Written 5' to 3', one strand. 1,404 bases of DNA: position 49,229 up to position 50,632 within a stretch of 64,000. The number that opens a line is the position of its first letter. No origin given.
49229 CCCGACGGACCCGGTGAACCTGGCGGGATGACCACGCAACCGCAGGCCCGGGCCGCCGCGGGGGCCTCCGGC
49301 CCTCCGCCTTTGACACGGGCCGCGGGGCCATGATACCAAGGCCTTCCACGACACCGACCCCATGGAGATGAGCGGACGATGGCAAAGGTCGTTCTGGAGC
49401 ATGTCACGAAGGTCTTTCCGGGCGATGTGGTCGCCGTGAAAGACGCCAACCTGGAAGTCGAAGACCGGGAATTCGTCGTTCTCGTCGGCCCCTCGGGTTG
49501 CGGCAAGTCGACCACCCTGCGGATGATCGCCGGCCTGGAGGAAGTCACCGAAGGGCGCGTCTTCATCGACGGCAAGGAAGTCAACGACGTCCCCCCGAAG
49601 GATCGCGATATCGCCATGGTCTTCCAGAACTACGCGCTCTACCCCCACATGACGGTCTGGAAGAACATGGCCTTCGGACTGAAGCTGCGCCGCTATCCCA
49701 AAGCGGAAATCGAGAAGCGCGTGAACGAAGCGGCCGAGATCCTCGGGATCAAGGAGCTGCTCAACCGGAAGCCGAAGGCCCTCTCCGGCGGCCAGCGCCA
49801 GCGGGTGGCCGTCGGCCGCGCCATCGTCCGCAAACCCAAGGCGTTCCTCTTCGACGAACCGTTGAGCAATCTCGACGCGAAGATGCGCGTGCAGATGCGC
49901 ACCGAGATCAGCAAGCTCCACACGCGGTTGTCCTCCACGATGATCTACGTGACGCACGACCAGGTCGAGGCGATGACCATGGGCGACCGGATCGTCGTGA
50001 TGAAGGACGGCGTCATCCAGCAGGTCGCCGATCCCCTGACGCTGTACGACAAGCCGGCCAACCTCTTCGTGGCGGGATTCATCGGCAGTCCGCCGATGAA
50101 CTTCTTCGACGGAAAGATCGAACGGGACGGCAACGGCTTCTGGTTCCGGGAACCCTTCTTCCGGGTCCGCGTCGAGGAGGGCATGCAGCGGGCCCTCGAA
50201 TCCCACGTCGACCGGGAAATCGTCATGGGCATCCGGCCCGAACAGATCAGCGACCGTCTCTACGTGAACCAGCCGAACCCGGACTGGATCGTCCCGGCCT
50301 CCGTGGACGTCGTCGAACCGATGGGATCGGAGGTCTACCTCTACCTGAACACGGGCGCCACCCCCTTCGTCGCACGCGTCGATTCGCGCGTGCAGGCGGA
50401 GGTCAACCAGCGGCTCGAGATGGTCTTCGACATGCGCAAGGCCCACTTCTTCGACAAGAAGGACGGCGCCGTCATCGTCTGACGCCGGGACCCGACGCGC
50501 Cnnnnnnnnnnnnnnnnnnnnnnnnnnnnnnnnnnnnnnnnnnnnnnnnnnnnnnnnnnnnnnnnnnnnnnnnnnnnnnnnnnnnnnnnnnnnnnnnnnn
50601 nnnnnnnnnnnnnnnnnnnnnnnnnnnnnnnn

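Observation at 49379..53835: Coupled operon: orphan MsmK-like ABC ATPase + membrane protein with two degenerate GGDEF domains + small membrane protein + secreted protein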

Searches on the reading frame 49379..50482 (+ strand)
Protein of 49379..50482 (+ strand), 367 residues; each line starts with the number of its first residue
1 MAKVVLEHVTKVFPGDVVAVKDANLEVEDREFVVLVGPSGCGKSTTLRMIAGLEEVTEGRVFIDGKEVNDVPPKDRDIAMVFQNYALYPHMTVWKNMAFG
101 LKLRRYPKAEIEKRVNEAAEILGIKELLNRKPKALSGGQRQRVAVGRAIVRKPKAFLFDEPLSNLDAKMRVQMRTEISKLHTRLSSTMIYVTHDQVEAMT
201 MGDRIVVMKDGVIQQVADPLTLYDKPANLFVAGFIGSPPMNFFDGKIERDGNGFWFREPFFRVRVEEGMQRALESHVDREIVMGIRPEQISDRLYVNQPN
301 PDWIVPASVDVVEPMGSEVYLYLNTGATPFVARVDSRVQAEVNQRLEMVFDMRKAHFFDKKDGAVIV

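Call 3: search_protein_families(library=pfam, proteins=[window:49379-50482:+], max_evalue=1)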
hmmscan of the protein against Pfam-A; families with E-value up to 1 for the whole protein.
window:49379-50482:+ (367 aa): 27 families (the best 25 are shown)
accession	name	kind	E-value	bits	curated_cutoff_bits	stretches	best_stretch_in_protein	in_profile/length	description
PF00005.33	ABC_tran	-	2.1e-34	119.5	25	1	21-162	2-136/137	ABC transporter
PF17912.7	OB_MalK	-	8.5e-14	52.6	27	1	236-290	1-53/53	MalK OB fold domain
PF08402.16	TOBE_2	-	4.5e-06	27.1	21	1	284-358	2-76/76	TOBE domain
PF03215.21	Rad17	-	1.1e-05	25.9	23.8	1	21-108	36-121/186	Rad17 P-loop domain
PF03459.23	TOBE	-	2.3e-05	25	22.3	1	304-356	6-63/64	TOBE domain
PF02463.25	SMC_N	-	0.00013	22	40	1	29-209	23-215/220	RecF/RecN/SMC N terminal domain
PF13401.12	AAA_22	-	0.00043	21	27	1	29-62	4-38/130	AAA domain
PF20720.3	nSTAND3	-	0.00078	19.6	27.2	1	20-51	7-38/155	Novel STAND NTPase 3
PF13304.12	AAA_21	-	0.0014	19.2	27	1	32-54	1-23/304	AAA domain, putative AbiEii toxin, Type IV TA system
PF20703.3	nSTAND1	-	0.0056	16.8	27.1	1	17-53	20-54/379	Novel STAND NTPase 1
PF01637.24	ATPase_2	-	0.0065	16.7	33.2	1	25-65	15-56/225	ATPase domain predominantly from Archaea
PF13191.12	AAA_16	-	0.013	16.4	32.6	1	31-66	25-59/167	AAA ATPase domain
PF03193.22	RsgA_GTPase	-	0.016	15.5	30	1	29-56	106-132/174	RsgA GTPase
PF24389.1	ORC-CDC6-like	-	0.022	13.9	27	1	30-50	32-52/571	ORC-CDC6-like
PF13175.12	AAA_15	-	0.028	14.5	32.1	1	21-192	15-145/374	AAA ATPase domain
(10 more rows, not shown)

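Call 4: search_protein_families(library=ncbifam, proteins=[window:49379-50482:+], max_evalue=1)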
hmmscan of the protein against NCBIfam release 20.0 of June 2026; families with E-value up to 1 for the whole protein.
window:49379-50482:+ (367 aa): 194 families (the best 25 are shown)
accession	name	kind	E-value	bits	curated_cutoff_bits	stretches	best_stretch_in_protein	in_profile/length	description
NF008653.0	PRK11650.1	subfamily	9.5e-148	492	432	1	1-364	1-353/357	sn-glycerol-3-phosphate ABC transporter ATP-binding protein UgpC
NF008233.0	PRK11000.1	equivalog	1.3e-125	419.1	568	1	1-363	1-357/369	maltose/maltodextrin ABC transporter ATP-binding protein MalK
NF006987.0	PRK09452.1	equivalog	2.7e-98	329.1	482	1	4-291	18-300/378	spermidine/putrescine ABC transporter ATP-binding protein PotA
NF040933.2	ABC_arch_GlcV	equivalog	9e-96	320.8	450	1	3-358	2-357/357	glucose ABC transporter ATP-binding protein GlcV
TIGR01187.1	potA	subfamily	8e-93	311.1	355.6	1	35-310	1-271/325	polyamine ABC transporter ATP-binding protein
TIGR03265.1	PhnT2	equivalog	3e-92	309.5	457.7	1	4-329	5-316/353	putative 2-aminoethylphosphonate ABC transporter ATP-binding protein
NF043075.1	MMSYN1_0197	equivalog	4.4e-88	295.5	550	1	6-291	5-279/341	spermidine/putrescine ABC transporter ATP-binding protein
NF008513.0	PRK11432.1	equivalog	7.1e-85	285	496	1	4-291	7-284/351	ferric ABC transporter ATP-binding protein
NF040840.2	tungstate_WtpC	equivalog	9.1e-83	278.4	440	1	19-334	15-319/347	tungstate ABC transporter ATP-binding protein WtpC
TIGR00968.1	3a0106s01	subfamily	2.8e-80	269.3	342.75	1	5-237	2-233/237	sulfate ABC transporter ATP-binding protein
NF008621.0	PRK11607.1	equivalog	2.5e-78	263.5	613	1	7-290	23-302/377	putrescine ABC transporter ATP-binding subunit PotG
TIGR03258.1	PhnT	equivalog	7.8e-78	262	499.15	1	3-238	8-243/359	2-aminoethylphosphonate ABC transport system ATP-binding subunit PhnT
NF008105.0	PRK10851.1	equivalog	1.7e-67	227.7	502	1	6-248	5-248/362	sulfate/thiosulfate ABC transporter ATP-binding protein CysA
TIGR01186.1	proV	subfamily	2e-67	227.9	326.6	1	15-237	4-232/363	betaine/proline/choline family ABC transporter ATP-binding protein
TIGR03415.1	ABC_choXWV_ATP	equivalog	1.8e-56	191.8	483.75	1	15-237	35-267/382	choline ABC transporter ATP-binding protein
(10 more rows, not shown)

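Call 9: list_cluster_members(proteins=[P0001, window:49379-50482:+, window:52030-53835:+, window:51635-52033:+])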
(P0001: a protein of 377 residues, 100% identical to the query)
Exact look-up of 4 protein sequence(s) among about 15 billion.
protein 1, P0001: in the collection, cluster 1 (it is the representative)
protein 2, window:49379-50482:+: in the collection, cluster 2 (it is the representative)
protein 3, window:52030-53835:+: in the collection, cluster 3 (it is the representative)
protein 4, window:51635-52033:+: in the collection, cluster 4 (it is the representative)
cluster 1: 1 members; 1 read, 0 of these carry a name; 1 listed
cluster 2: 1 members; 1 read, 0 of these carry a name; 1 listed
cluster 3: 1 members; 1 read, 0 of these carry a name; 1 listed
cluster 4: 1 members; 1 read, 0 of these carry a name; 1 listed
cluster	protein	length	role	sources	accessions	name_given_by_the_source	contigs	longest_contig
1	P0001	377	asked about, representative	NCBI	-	-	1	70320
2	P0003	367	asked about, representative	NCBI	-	-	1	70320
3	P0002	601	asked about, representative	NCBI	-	-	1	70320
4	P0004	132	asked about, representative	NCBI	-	-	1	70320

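Call 10: find_related_loci(query=window:49379-50482:+, collection=genome_contigs, flank=10000)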
Query window:49379-50482:+ (367 aa) in genome_contigs; peptide patterns used: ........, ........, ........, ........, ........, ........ (x = any residue, [..] = any of these).
600 stretches matched a pattern (row limit reached: there are more); 599 encode a relative of the query (tblastn E <= 1e-3); the best 80 are kept; 80 distinct loci.
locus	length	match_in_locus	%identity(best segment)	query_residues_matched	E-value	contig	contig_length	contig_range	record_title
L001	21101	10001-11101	67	1-367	3e-170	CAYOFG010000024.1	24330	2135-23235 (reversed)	MAG TPA_asm: uncultured Clostridia bacterium isolate binchicken_co376_202 genome assembly, contig: NODE_1830_length_2433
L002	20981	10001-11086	69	1-362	5e-169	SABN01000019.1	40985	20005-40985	MAG: Opitutia bacterium isolate INTA.CYC.094 contig-100_668, whole genome shotgun sequence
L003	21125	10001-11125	66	1-367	3e-163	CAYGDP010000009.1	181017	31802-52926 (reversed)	MAG TPA_asm: uncultured Verrucomicrobiota bacterium isolate ERP113451_co3_44 genome assembly, contig: NODE_19_length_181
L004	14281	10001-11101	66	1-367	2e-161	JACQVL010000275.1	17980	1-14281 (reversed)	MAG: Candidatus Latescibacterota bacterium isolate NC_groundwater_1462_Ag_S-0.65um_62_34 S_p65_S5_coassembly_k141_430342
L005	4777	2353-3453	65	1-367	6e-164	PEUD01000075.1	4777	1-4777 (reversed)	MAG: Candidatus Omnitrophica bacterium CG02_land_8_20_14_3_00__42_8 CG02_land_8_20_14_3.00_150_scaffold_13574_c, whole g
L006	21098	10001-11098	65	1-367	2e-160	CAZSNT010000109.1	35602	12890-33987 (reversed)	MAG TPA_asm: uncultured Victivallales bacterium isolate SRP167671_co1_107 genome assembly, contig: NODE_1317_length_3560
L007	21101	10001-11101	64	1-367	1e-157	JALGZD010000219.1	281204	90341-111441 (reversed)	MAG: bacterium isolate SY70-5-12_Bin_1 SY70-5-12_Bin_1_scaffold_1, whole genome shotgun sequence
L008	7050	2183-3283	64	1-367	1e-157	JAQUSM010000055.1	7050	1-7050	MAG: Candidatus Omnitrophota bacterium isolate STD1_97 NODE_35719_length_7050_cov_3.996533_Sandtown_D1, whole genome sho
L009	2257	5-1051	67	19-367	2e-168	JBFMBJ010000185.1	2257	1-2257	MAG: Candidatus Omnitrophota bacterium isolate MAG161 MAG161_185, whole genome shotgun sequence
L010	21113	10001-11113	64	1-362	5e-156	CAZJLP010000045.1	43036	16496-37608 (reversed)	MAG TPA_asm: uncultured Opitutaceae bacterium isolate binchicken_co174_45 genome assembly, contig: NODE_139_length_43036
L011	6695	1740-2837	64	1-367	2e-155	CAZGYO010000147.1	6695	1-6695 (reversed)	MAG TPA_asm: uncultured Victivallales bacterium isolate SRP141376_co4_271 genome assembly, contig: NODE_18402_length_669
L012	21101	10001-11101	62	1-367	5e-154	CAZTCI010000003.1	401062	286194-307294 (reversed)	MAG TPA_asm: uncultured Planctomycetales bacterium isolate binchicken_co185_276 genome assembly, contig: NODE_19_length_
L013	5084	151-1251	62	1-367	2e-156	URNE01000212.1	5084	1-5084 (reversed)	uncultured bacterium isolate UMGS1153 genome assembly, contig: NODE_7737_length_5084_cov_5.955263, whole genome shotgun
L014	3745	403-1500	62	1-367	4e-159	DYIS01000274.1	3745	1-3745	MAG TPA_asm: Ktedonobacter racemifer isolate FI88_62_8 Afr_mines_FI88_6215_length_3745_cov_2_524661, whole genome shotgu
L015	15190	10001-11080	63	1-361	4e-153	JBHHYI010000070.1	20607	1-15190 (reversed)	MAG: bacterium isolate Maj_2_bin.63 NODE_1243_length_20607_cov_22.934021, whole genome shotgun sequence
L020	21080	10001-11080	61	1-359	2e-150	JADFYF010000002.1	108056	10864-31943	MAG: Candidatus Omnitrophota bacterium isolate nDJH6bin18 nDJH6_bin18_NODE_2_length_108056_cov_3.689907, whole genome sh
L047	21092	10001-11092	59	1-367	2e-141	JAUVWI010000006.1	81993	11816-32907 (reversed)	MAG: Spirochaetales bacterium isolate CSMAG_1186 CSMAG_1186_k127_4004712_length_81993_cov_24.1766, whole genome shotgun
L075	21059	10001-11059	58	1-359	7e-135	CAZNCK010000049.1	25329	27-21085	MAG TPA_asm: uncultured Treponemataceae bacterium isolate SRP050083_co2_42 genome assembly, contig: NODE_1248_length_253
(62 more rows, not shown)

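Call 19: search_protein_families(library=pfam, proteins=[L020:11076-12371:+, L020:12356-13381:+, L020:13391-14983:+, L012:11073-12395:+, L008:3321-4604:+, L005:3555-4775:+, L075:11214-12944:+, L047:11177-12310:+, L004:11101-13506:+], max_evalue=0.01)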
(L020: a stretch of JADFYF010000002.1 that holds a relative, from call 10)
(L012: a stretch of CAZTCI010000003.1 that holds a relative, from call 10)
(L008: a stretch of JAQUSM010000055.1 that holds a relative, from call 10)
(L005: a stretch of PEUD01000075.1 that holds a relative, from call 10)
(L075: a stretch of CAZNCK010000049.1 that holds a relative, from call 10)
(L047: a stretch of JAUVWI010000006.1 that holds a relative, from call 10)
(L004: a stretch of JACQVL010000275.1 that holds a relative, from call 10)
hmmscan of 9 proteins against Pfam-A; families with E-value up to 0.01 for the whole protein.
L020:11076-12371:+ (431 aa): 7 families
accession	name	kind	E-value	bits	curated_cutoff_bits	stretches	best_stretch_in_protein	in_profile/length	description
PF00990.26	GGDEF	-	4.1e-46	157.1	23.8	1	269-426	2-161/161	Diguanylate cyclase, GGDEF domain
PF01590.32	GAF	-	3.3e-10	41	22.4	1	116-255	1-133/133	GAF domain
PF13185.12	GAF_2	-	7.1e-08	33.2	28.6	1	176-256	59-136/136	GAF domain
PF13492.12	GAF_3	-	3e-05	24.9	27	1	208-257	80-129/129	GAF domain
PF22335.1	Cas10-Cmr2_palm2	-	0.001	19.6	27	1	347-428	57-133/133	Cas10/Cmr2, second palm domain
PF24898.2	GGDEF_GdpP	-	0.0055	17.4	30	0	306-429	2-118/126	Cyclic-di-AMP phosphodiesterase GdpP-like, GGDEF domain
PF17853.6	GGDEF_2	-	0.008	16.8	24.5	0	325-395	37-93/116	GGDEF-like domain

L020:12356-13381:+ (341 aa): 1 family
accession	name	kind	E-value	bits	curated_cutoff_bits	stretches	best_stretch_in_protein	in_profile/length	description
PF00990.26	GGDEF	-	1.1e-48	165.5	23.8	1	176-331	2-160/161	Diguanylate cyclase, GGDEF domain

L020:13391-14983:+ (530 aa): 8 families
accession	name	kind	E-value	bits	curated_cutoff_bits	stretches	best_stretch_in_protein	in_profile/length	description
PF02518.31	HATPase_c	-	6.9e-25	88.1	26.4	1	413-524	2-110/111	Histidine kinase-, DNA gyrase B-, and HSP90-like ATPase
PF00672.30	HAMP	-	1.3e-11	45.1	25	1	220-270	2-52/53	HAMP domain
PF00512.31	HisKA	-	3.7e-11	43.4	26.9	1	304-368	2-64/66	His Kinase A (phospho-acceptor) domain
PF12699.13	phiKZ_IP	-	0.00016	21.4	27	0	246-328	287-376/387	phiKZ-like phage internal head proteins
PF13581.12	HATPase_c_2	-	0.00026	21.4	27.4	1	424-501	39-112/127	Histidine kinase-like ATPase domain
PF14501.12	HATPase_c_5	-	0.00072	19.9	22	1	415-508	4-89/102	GHKL domain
PF13589.12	HATPase_c_3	-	0.0024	18.4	25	1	420-474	6-56/137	Histidine kinase-, DNA gyrase B-, and HSP90-like ATPase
PF07889.17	DUF1664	-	0.0062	17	34.6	0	258-315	39-96/124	Protein of unknown function (DUF1664)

L012:11073-12395:+ (440 aa): 6 families
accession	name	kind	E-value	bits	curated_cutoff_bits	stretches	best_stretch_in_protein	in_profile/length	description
PF00990.26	GGDEF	-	2.6e-47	161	23.8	1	273-428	4-161/161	Diguanylate cyclase, GGDEF domain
PF01590.32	GAF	-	6.5e-10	40.1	22.4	1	139-257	22-133/133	GAF domain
PF13185.12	GAF_2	-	4.8e-08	33.7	28.6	1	116-258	3-136/136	GAF domain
PF13492.12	GAF_3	-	6e-05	23.9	27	1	209-259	79-129/129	GAF domain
PF24898.2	GGDEF_GdpP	-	0.00043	21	30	1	307-433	1-120/126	Cyclic-di-AMP phosphodiesterase GdpP-like, GGDEF domain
PF22335.1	Cas10-Cmr2_palm2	-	0.00052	20.6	27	1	328-429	28-132/133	Cas10/Cmr2, second palm domain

L008:3321-4604:+ (427 aa): 4 families
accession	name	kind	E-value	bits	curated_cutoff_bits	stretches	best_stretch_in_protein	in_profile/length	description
PF00990.26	GGDEF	-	3.2e-43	147.7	23.8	1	265-423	1-161/161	Diguanylate cyclase, GGDEF domain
PF13185.12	GAF_2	-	4.2e-10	40.4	28.6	1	120-253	10-136/136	GAF domain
PF01590.32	GAF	-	1.1e-07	32.9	22.4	1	137-252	23-133/133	GAF domain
PF13492.12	GAF_3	-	2.7e-05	25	27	1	126-254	13-129/129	GAF domain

L005:3555-4775:+ (407 aa): 4 families
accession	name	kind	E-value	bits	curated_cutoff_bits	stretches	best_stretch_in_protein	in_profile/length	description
PF00990.26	GGDEF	-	1e-27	97.3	23.8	1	307-405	2-101/161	Diguanylate cyclase, GGDEF domain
PF13185.12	GAF_2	-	3.9e-11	43.7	28.6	1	155-293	2-135/136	GAF domain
PF01590.32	GAF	-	1.5e-09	39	22.4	1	157-292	2-132/133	GAF domain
PF13492.12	GAF_3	-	6.2e-06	27.1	27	1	156-294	1-128/129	GAF domain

L075:11214-12944:+ (576 aa): 2 families
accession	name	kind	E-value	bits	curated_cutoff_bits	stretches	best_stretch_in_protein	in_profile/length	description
PF00015.26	MCPsignal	-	8.5e-06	26.2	34.6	1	102-234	30-164/172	Methyl-accepting chemotaxis protein (MCP) signalling domain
PF04513.17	Baculo_PEP_C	-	0.0067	16.9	38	0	139-239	12-116/140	Baculovirus polyhedron envelope protein, PEP, C terminus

L047:11177-12310:+ (377 aa): 1 family
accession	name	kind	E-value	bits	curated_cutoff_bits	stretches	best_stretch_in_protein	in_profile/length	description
PF00015.26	MCPsignal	-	0.00014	22.2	34.6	1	127-182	39-94/172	Methyl-accepting chemotaxis protein (MCP) signalling domain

L004:11101-13506:+ (801 aa): 1 family
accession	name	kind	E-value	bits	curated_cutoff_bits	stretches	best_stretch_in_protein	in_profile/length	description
PF19838.5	LptD_2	-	3.8e-51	174.7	22.5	2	195-519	9-348/464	LptD protein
